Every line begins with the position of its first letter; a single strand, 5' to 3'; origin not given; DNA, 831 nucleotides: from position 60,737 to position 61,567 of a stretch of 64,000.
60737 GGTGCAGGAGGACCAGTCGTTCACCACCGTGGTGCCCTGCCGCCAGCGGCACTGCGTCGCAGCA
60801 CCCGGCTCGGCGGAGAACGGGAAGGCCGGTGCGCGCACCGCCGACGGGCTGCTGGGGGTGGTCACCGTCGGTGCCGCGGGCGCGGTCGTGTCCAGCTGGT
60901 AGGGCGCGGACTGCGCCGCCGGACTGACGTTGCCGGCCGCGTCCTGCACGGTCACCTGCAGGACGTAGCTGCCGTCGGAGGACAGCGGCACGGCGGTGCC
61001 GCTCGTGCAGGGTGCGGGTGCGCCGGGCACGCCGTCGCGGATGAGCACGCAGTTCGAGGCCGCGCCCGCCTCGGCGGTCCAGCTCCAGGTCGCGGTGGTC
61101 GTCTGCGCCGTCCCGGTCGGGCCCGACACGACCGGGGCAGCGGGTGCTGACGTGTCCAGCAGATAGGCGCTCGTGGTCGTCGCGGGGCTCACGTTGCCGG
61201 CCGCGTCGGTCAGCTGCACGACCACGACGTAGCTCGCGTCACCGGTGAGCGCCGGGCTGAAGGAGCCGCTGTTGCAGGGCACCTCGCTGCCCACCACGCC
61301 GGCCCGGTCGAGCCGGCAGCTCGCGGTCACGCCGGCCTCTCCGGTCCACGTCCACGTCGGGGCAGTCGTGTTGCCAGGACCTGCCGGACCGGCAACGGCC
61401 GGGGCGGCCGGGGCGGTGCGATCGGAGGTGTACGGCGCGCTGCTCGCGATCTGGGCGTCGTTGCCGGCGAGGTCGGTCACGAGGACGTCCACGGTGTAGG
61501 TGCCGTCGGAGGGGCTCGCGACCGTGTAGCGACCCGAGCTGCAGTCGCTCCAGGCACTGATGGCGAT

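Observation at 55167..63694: Giant 23-repeat Cys-pair Ig-like surface protein translationally coupled to a membrane GAF-GGDEF cyclase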

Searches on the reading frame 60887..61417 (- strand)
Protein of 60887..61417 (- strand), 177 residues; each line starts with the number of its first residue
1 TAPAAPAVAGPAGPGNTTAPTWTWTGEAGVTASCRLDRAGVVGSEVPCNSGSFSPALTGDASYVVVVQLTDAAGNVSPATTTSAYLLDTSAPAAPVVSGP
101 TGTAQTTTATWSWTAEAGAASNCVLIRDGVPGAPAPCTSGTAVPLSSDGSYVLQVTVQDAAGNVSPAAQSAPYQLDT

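Call 47: predict_structure(alignment_id=A3)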
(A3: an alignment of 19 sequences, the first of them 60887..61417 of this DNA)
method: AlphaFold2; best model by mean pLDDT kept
length: 177 residues; sequences in the alignment: 19
mean_pLDDT: 95.5   pTM: 0.79
mean pLDDT of the five models: 95.5, 95.4, 95.1, 95.1, 95.0
residues with pLDDT >= 90: 169; 70-90: 8; 50-70: 0; < 50: 0
segments of 3 or more residues with pLDDT < 50: none
pLDDT, mean of each block of 10 residues (from residue 1): 95 96 94 96 94 95 98 97 97 95 93 93 97 96 94 97 97 95
secondary structure, 60 per line:
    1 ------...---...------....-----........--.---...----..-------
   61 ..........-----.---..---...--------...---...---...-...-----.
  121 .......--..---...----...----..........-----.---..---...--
elements in order: E7-9 E13-15 E22-25 E31-38 E45-47 E61-70 E85-87 E96-98 E102-104 E108-110 E112-114 E120-127 E135-137 E142-144 E149-158 E173-175

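Call 51: fold_search(model_id=the predicted structure, library=pdb)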
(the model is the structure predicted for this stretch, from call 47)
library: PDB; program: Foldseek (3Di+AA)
matches with E <= 10: 1801; with E <= 0.001: 235
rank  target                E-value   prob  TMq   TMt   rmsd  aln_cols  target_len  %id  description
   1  2yn3_C                3.3e-07  1.00  0.72  0.47   3.9       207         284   21  Structural insight into the giant calcium-binding adhesin SiiE: implications for the adhesion of Salmonella enterica t (released 2013-04-03)
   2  2yn5_B                3.5e-07  1.00  0.64  0.43   4.6       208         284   24  Structural insight into the giant calcium-binding adhesin SiiE: implications for the adhesion of Salmonella enterica t (released 2013-04-03)
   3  2yn3_A                3.5e-07  1.00  0.65  0.46   4.7       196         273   23  Structural insight into the giant calcium-binding adhesin SiiE: implications for the adhesion of Salmonella enterica t (released 2013-04-03)
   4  2yn5_A                4.3e-07  1.00  0.67  0.45   4.4       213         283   22  Structural insight into the giant calcium-binding adhesin SiiE: implications for the adhesion of Salmonella enterica t (released 2013-04-03)
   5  3pdd                  8.4e-07  1.00  0.53  0.50   5.6       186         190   10  Structures of Clostridium thermocellum CbhA fibronectin(III)-like modules (released 2011-11-23)
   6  3se3_A                1.4e-06  1.00  0.34  0.23  14.7       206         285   14  human IFNa2-IFNAR ternary complex (released 2011-08-31)
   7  7mrk_D                1.5e-06  1.00  0.57  0.38   5.3       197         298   15  Chicken CNTN4 APP complex (released 2022-01-05)
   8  9fls_A                1.6e-06  1.00  0.63  0.37   4.9       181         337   20  CryoEM structure of the fragment-3 (2061-2397) in the grappling hook protein A (GhpA) in the bacterium Aureispira sp.  (released 2024-10-16)
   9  7dm0_A                1.6e-06  1.00  0.37  0.38   7.6       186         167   23  Biofilm associated protein - C region (released 2021-12-15)
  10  5e4s                  1.7e-06  1.00  0.59  0.39   5.8       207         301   16  Crystal structure of mouse CNTN4 FN1-FN3 domains (released 2016-08-31)
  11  7mrq                  2.3e-06  1.00  0.64  0.42   4.8       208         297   16  Chicken CNTN4 FN1-FN3 domains with T751A, V752A, Y781A, E786A mutations (released 2022-01-05)
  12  2vkw_B                2.8e-06  1.00  0.39  0.36  13.8       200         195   13  Human NCAM, FN3 domains 1 and 2 (released 2008-02-26)
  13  4plo_B                2.9e-06  1.00  0.58  0.54   5.5       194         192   16  Crystal Structure of chicken Netrin-1 (LN-LE3) in complex with mouse DCC (FN4-5) (released 2014-06-18)
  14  4q58_D                3.2e-06  1.00  0.43  0.40   7.2       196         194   14  Crystal structure of the plectin 1a actin-binding domain/integrin beta 4 fragment complex (released 2014-07-23)
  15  1bqu_B                3.4e-06  1.00  0.40  0.34   8.0       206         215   13  CYTOKYNE-BINDING REGION OF GP130 (released 1998-08-26)
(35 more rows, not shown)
